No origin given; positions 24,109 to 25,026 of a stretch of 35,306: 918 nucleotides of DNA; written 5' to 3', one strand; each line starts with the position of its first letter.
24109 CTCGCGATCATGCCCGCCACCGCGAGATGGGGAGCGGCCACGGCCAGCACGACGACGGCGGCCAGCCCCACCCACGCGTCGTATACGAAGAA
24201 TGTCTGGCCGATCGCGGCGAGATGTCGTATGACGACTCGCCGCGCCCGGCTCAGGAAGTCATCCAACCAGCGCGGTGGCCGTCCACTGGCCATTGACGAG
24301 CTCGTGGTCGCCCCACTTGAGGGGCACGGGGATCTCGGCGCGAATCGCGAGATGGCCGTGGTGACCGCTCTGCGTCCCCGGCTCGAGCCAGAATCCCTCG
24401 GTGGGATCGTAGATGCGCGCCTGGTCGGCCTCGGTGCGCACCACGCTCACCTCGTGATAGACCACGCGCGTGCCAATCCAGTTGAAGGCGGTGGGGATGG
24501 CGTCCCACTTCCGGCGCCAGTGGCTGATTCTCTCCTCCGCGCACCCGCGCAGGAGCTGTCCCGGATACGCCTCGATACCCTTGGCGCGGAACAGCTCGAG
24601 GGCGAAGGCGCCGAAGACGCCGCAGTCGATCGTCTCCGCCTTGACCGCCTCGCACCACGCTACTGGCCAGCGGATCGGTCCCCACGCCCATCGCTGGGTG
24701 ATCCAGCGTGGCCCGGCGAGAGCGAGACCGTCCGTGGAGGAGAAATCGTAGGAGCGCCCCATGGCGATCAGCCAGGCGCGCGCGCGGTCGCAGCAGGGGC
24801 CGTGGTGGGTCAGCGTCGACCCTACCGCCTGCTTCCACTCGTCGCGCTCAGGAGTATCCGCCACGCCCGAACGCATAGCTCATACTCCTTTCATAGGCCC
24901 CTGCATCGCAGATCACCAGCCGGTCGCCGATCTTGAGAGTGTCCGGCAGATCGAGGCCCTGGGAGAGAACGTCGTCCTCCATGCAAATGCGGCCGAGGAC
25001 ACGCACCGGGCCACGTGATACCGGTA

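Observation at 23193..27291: Candidate undescribed cassette: ATP-grasp::PLP-decarboxylase fusion + transglutaminase-like protein + UT-family channel, chained by overlapping frames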

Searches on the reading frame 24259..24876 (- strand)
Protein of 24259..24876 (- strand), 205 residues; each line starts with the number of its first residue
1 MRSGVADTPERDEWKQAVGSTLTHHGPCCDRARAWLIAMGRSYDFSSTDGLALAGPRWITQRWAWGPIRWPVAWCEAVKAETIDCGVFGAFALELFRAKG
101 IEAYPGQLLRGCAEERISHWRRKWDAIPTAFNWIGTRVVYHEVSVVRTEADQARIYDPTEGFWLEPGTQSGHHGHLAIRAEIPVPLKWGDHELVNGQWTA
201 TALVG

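Call 3: search_protein_families(library=pfam, proteins=[window:24259-24876:-], max_evalue=0.01)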
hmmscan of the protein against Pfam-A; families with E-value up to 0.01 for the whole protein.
window:24259-24876:- (205 aa): 0 families

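Call 4: search_protein_families(library=ncbifam, proteins=[window:24259-24876:-], max_evalue=0.01)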
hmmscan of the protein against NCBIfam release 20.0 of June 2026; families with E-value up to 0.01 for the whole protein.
window:24259-24876:- (205 aa): 0 families

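Call 16: find_homologous_proteins(query=window:24259-24876:-, max_evalue=0.001)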
Query window:24259-24876:- (205 aa): 50 proteins with E <= 0.001 among 456 candidates.
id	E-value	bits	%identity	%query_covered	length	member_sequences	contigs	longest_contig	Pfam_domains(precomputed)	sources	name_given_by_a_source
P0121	2.8e-136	471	97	99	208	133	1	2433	-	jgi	jgi:hypothetical protein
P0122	5.5e-128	443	90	100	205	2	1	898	-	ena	-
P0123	6.1e-118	411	83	100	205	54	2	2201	-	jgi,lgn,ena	jgi:hypothetical protein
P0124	3.4e-115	402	81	100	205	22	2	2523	-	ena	-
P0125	1.5e-114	400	82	99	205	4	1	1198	-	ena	-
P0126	2.2e-114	399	82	99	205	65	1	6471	-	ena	-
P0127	4.7e-113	395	81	99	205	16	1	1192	-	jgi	jgi:hypothetical protein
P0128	1.6e-112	393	80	100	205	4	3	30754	-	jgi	jgi:hypothetical protein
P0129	5.9e-105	368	76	99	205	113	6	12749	-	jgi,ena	jgi:hypothetical protein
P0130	3.1e-102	359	75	99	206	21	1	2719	-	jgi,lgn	jgi:hypothetical protein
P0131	7.8e-97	342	69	99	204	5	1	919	-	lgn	-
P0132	5.2e-96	339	70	97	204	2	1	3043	-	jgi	jgi:hypothetical protein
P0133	4.7e-94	332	67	100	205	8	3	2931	-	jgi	jgi:hypothetical protein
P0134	1.1e-92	328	65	100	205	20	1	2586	-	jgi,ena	jgi:hypothetical protein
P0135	1.9e-92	327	69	97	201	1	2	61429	-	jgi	jgi:hypothetical protein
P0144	4.6e-88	313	64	100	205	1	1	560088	-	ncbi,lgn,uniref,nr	ncbi:hypothetical protein [Mycobacterium sp. 94-17]|uniref:hypothetical protein n=1 Tax=Mycobacteriu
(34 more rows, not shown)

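Call 22: find_homologous_proteins(query=A2, max_evalue=0.001)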
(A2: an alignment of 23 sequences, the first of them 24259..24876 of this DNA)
Query A2 (23 sequences) (205 aa, profile of the alignment): 50 proteins with E <= 0.001 among 8000 candidates.
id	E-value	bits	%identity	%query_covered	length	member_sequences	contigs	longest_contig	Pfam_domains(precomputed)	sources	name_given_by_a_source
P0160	3.7e-79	283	58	97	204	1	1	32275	-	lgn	-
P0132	2.5e-77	277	70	97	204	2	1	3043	-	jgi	jgi:hypothetical protein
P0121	8.1e-77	275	97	99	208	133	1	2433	-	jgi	jgi:hypothetical protein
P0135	8.7e-77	275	69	97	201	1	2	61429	-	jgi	jgi:hypothetical protein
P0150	1.9e-76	274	64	97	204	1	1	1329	-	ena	-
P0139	1.1e-75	271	65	97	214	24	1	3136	-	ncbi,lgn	-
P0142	1.3e-75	271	65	97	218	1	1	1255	-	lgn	-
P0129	1.3e-75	271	76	99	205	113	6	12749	-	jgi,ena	jgi:hypothetical protein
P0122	1.5e-75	271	90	100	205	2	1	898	-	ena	-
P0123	1.6e-75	271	83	100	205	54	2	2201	-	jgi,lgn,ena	jgi:hypothetical protein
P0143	6.7e-75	269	65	99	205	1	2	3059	-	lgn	-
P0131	8.2e-75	269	69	99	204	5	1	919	-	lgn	-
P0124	8.3e-75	269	81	100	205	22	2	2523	-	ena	-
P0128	1.0e-74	268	80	100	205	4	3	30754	-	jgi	jgi:hypothetical protein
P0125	2.8e-74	267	82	99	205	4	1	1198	-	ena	-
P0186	8.8e-31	125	30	77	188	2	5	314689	-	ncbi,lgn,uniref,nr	ncbi:hypothetical protein [Streptomyces natalensis]|uniref:Uncharacterized protein n=1 Tax=Streptomy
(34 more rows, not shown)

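Call 34: predict_structure(alignment_id=A3)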
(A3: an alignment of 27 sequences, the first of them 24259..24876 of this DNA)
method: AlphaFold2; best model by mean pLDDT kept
length: 205 residues; sequences in the alignment: 27
mean_pLDDT: 85.1   pTM: 0.84
mean pLDDT of the five models: 85.1, 83.2, 82.8, 82.3, 81.7
residues with pLDDT >= 90: 118; 70-90: 53; 50-70: 22; < 50: 12
segments of 3 or more residues with pLDDT < 50: 1-10
pLDDT, mean of each block of 10 residues (from residue 1): 37 64 96 96 70 85 92 96 95 95 94 86 80 80 95 96 82 85 95 92 66
secondary structure, 60 per line:
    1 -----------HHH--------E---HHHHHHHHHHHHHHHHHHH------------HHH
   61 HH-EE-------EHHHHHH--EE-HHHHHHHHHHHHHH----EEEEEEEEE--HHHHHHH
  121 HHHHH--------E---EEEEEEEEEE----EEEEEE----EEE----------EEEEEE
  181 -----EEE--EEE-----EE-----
elements in order: H27-45 H58-62 H74-79 H85-98 E103-111 H114-125 E138-147 E152-157 E162-164 E175-180 E186-188 E191-193

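Call 37: fold_search(model_id=the predicted structure, library=pdb)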
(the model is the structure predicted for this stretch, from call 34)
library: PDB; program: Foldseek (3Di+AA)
matches with E <= 10: 139; with E <= 0.001: 0
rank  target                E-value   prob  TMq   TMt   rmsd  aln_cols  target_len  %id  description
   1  9fqr_Qy               1.1e-02  0.97  0.37  0.14  17.0       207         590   12  96-nm repeat of axonemal doublet microtubules from bovine sperm (released 2025-03-26)
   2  8j07_7                1.4e-02  0.90  0.36  0.14  20.2       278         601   11  96nm repeat of human respiratory doublet microtubule and associated axonemal complexes (released 2023-07-26)
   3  3isr_C                3.3e-02  0.66  0.36  0.27  10.6       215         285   12  The Crystal Structure of a Putative Cysteine Protease from Cytophaga hutchinsonii to 1.9A (released 2009-09-08)
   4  8th8_H                5.0e-02  0.57  0.32  0.10  20.6       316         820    9  Linker domain of Nexin-dynein regulatory complex from Tetrahymena thermophila (released 2023-09-20)
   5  3isr_A                6.7e-02  0.47  0.35  0.27  10.9       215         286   12  The Crystal Structure of a Putative Cysteine Protease from Cytophaga hutchinsonii to 1.9A (released 2009-09-08)
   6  3isr_B                8.5e-02  0.85  0.38  0.29   6.5       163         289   13  The Crystal Structure of a Putative Cysteine Protease from Cytophaga hutchinsonii to 1.9A (released 2009-09-08)
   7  8z4f_B                1.3e-01  0.72  0.40  0.38   7.5       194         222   10  Pseudomurein Endoisopeptidases PeiP (released 2024-10-30)
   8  9e5c_1m               1.4e-01  0.84  0.37  0.17   6.7       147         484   16  Cryo-EM structure of 96 nm repeat of microtubule doublet from T. brucei flagellum (released 2025-03-12)
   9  4nv8_B                1.5e-01  0.33  0.24  0.19   9.9       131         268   17  Crystal Structure of Mesorhizobium Loti Arylamine N-acetyltransferase F42W Mutant (released 2015-01-21)
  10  8z4f_A                1.6e-01  0.82  0.39  0.28   6.1       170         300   10  Pseudomurein Endoisopeptidases PeiP (released 2024-10-30)
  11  9bc2_A                1.9e-01  0.35  0.23  0.09   6.5        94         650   18  Transglutaminase 2 - Open State (released 2024-07-03)
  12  8jx4_D                1.9e-01  0.33  0.25  0.33   9.5       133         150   13  Structure of the catalytic domain of pseudomurein endo-isopeptidases PeiW (released 2024-10-09)
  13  4nv8_A                2.2e-01  0.28  0.24  0.19   9.9       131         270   15  Crystal Structure of Mesorhizobium Loti Arylamine N-acetyltransferase F42W Mutant (released 2015-01-21)
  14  3s3p_A                2.5e-01  0.60  0.23  0.09   5.7        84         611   18  Transglutaminase 2 in complex with a novel inhibitor (released 2012-06-06)
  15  4nv7_A                2.5e-01  0.28  0.24  0.19  10.6       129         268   16  Crystal Structure of Mesorhizobium Loti Arylamine N-acetyltransferase 1 In Complex With CoA (released 2015-01-21)
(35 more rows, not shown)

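Call 38: search_solved_structures(query=A2, max_evalue=10, show_alignments=3)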
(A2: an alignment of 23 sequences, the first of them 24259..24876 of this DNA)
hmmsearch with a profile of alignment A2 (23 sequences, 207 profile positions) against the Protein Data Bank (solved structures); distinct sequences matched with E-value up to 10: 0.

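Call 53: find_encoding_contigs(protein=P0186, flank=10000, max_places=1)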
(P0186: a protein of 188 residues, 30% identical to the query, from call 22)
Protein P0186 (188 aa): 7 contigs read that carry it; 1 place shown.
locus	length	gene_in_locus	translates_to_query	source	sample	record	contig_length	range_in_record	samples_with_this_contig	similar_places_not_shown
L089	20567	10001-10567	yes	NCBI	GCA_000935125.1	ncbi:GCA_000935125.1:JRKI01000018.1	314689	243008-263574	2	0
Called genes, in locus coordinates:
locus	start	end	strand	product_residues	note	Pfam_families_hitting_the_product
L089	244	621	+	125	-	-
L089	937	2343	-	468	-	PF00348:polyprenyl_synt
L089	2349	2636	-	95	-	-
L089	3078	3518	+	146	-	PF00903:Glyoxalase, PF13669:Glyoxalase_4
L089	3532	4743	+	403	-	PF07690:MFS_1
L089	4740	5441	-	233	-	-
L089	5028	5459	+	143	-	-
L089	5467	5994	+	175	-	PF24716:WapI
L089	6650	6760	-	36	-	PF00725:3HCDH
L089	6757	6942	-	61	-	-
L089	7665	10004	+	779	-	PF02784:Orn_Arg_deC_N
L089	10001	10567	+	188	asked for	-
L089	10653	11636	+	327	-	PF03253:UT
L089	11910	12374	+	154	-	PF02627:CMD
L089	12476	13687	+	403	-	PF01070:FMN_dh, PF03060:NMO (weak)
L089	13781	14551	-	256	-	PF01925:TauE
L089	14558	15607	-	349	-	PF01266:DAO, PF07992:Pyr_redox_2 (faint), PF13454:NAD_binding_9, PF01593:Amino_oxidase (weak)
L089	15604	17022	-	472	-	PF13434:Lys_Orn_oxgnase, PF07992:Pyr_redox_2 (faint), PF13738:Pyr_redox_3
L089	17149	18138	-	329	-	PF02668:TauD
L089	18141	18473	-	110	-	PF26421:Avidin_like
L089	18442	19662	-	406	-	PF00070:Pyr_redox (faint), PF01266:DAO, PF07992:Pyr_redox_2 (faint), PF13450:NAD_binding_8 (weak)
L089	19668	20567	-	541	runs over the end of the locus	PF09334:tRNA-synt_1g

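Call 54: find_encoding_contigs(protein=P0144, flank=8000, max_places=1)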
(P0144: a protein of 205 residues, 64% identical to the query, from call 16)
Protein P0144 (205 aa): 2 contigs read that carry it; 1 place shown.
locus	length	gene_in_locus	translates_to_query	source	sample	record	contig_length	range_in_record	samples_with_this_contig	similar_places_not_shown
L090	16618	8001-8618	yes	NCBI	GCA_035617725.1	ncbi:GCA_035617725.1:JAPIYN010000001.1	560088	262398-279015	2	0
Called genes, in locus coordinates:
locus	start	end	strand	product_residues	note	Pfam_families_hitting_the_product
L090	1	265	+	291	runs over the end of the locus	PF12146:Hydrolase_4, PF00561:Abhydrolase_1, PF12697:Abhydrolase_6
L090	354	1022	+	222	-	-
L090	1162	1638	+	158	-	PF05481:Myco_19_kDa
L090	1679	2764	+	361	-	-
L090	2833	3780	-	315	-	PF13406:SLT_2 (faint), PF01464:SLT (faint)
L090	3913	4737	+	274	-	PF05305:DUF732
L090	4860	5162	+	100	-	-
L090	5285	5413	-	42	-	-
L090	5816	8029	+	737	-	PF02784:Orn_Arg_deC_N, PF00278:Orn_DAP_Arg_deC (faint)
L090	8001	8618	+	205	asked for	-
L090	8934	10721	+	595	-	PF01979:Amidohydro_1 (faint), PF07969:Amidohydro_3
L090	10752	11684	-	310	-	PF20434:BD-FAE, PF07859:Abhydrolase_3, PF00326:Peptidase_S9 (weak)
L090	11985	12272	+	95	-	PF00848:Ring_hydroxyl_A (weak)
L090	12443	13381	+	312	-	PF10118:Metal_hydrol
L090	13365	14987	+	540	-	PF00070:Pyr_redox (faint), PF01266:DAO (weak), PF01946:Thi4 (faint), PF05834:Lycopene_cycl (faint), PF07992:Pyr_redox_2, PF13450:NAD_binding_8, PF13738:Pyr_redox_3, PF00743:FMO-like, +2 more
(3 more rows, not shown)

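Call 68: search_protein_representatives(alignment_id=A3)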
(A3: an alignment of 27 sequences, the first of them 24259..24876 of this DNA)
Query: 27 sequences, 210 profile positions. Proteins with E-value up to 0.001 (for the whole library): 367; up to 1e-10: 280; up to 1e-30: 151. The best 150 are listed.
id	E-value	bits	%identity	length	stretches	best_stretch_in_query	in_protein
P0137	2.3e-85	301.5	-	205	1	13-208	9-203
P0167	2.1e-71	255.8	-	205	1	5-205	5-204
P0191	4.5e-62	225.4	-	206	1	12-208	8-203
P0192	1.4e-61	223.8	-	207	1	13-207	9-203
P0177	1.4e-60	220.5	-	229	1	9-187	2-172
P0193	2.1e-60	219.9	-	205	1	11-206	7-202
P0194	2.7e-60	219.6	-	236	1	13-206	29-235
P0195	1.8e-59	216.9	-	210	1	15-206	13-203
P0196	3.2e-56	206.3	-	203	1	5-206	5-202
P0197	1.1e-55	204.5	-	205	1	14-206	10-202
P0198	1.3e-54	201.0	-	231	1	15-207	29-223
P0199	5.3e-53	195.8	-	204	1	16-206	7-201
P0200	2.1e-51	190.5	-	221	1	14-205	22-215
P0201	3.4e-50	186.6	-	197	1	17-206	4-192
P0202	1.9e-49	184.1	-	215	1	14-206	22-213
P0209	2.1e-47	177.5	-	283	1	10-207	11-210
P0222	5.4e-44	166.3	-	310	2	12-151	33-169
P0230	2.5e-42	160.9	-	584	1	15-206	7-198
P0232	5.1e-42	159.9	-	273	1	16-157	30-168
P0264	5.4e-39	150.0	-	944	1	27-207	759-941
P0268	3.0e-38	147.6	-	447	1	22-156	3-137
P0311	1.4e-33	132.3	-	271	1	20-208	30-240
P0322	1.1e-32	129.3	-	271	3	59-152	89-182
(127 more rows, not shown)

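Call 69: search_protein_families(library=pfam, proteins=[P0264, P0230, P0268, P0222, P0209, P0311, P0232, P0322], max_evalue=0.001)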
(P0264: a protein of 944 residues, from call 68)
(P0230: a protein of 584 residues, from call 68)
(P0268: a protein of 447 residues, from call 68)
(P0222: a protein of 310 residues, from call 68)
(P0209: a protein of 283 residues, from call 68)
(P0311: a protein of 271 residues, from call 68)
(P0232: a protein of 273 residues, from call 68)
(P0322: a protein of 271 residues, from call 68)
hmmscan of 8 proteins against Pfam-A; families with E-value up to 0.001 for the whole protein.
P0264 (944 aa): 1 family
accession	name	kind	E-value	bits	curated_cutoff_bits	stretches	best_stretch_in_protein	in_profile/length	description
PF02784.22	Orn_Arg_deC_N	-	5.4e-07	29.7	23.4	1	515-628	129-245/247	Pyridoxal-dependent decarboxylase, pyridoxal binding domain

P0230 (584 aa): 0 families

P0268 (447 aa): 1 family
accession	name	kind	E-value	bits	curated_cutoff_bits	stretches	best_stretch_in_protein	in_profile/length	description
PF03253.19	UT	-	1e-10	41.7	25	1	205-317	140-252/292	Urea transporter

P0222 (310 aa): 0 families

P0209 (283 aa): 0 families

P0311 (271 aa): 0 families

P0232 (273 aa): 0 families

P0322 (271 aa): 0 families

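Call 71: search_protein_families(library=pfam, alignment_id=A6, max_evalue=10)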
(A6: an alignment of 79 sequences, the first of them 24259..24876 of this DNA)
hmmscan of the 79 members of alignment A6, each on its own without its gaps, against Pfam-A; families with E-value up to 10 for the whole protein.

A. member 1, window:24259-24876:- (205 aa): 0 families

B. families by the number of members that match (of 79 scanned): 21 families
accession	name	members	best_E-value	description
PF11762.14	Arabinose_Iso_C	2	0.12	L-arabinose isomerase C-terminal domain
PF03571.21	Peptidase_M49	1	0.035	Peptidase family M49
PF16483.10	Glyco_hydro_64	1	0.04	Beta-1,3-glucanase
PF13384.12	HTH_23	1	0.056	Homeodomain-like domain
PF17301.7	LpqV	1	0.075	Putative lipoprotein LpqV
PF21102.3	DprA_N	1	0.077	DprA-like N-terminal HHH domain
PF01841.26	Transglut_core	1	0.084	Transglutaminase-like superfamily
PF11142.13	DUF2917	1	0.094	Protein of unknown function (DUF2917)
PF20788.2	YuA_Gp49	1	0.099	YuA phage, Gp49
PF19663.4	DUF6166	1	0.1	Family of unknown function (DUF6166)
PF00400.38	WD40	1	0.11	WD domain, G-beta repeat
PF03972.19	MmgE_PrpD_N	1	0.12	MmgE/PrpD N-terminal domain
PF19975.5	DO-GTPase1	1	0.14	Double-GTPase 1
PF24123.1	Myosin_VII_N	1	0.15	Myosin VII N-terminal beta barrel domain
PF13942.11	Lipoprotein_20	1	0.17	YfhG lipoprotein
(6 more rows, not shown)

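Call 72: search_protein_families(library=ncbifam, proteins=[L089:11910-12371:+], max_evalue=0.001)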
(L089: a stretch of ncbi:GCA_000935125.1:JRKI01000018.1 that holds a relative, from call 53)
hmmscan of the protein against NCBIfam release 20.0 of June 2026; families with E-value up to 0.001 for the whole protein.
L089:11910-12371:+ (154 aa): 7 families
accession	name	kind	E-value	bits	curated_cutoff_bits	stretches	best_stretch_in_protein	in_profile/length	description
TIGR00778.1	ahpD_dom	domain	8.9e-18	63.5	27.8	1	33-79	2-48/51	alkylhydroperoxidase AhpD family core domain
NF053654.1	GroundWater_YciW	equivalog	2.4e-11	43.7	310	1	18-146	44-174/179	YciW-related (seleno)protein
TIGR04030.1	perox_Avi_7169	hypoth_equivalog_domain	4.9e-07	30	233.15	1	31-143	68-180/185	alkylhydroperoxidase domain protein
TIGR01926.1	peroxid_rel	subfamily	2.2e-06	27.6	81.8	1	33-142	60-168/178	peroxidase-related enzyme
TIGR00777.1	ahpD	subfamily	2.6e-05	24.1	191.95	1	31-71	109-149/177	alkylhydroperoxidase, AhpD family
NF041238.1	AhpD_rel_CFYUT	equivalog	0.00023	20.5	175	1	7-142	193-328/357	alkylhydroperoxidase-related (seleno)protein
NF045649.1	2X_seleno_MduS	exception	0.00086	18.4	380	0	19-78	236-295/338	methyltransferase domain-containing selenoprotein MduS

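Call 75: search_protein_families(library=padloc, proteins=[window:24259-24876:-], max_evalue=0.01)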
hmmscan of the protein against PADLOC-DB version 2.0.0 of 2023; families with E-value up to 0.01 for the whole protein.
window:24259-24876:- (205 aa): 0 families
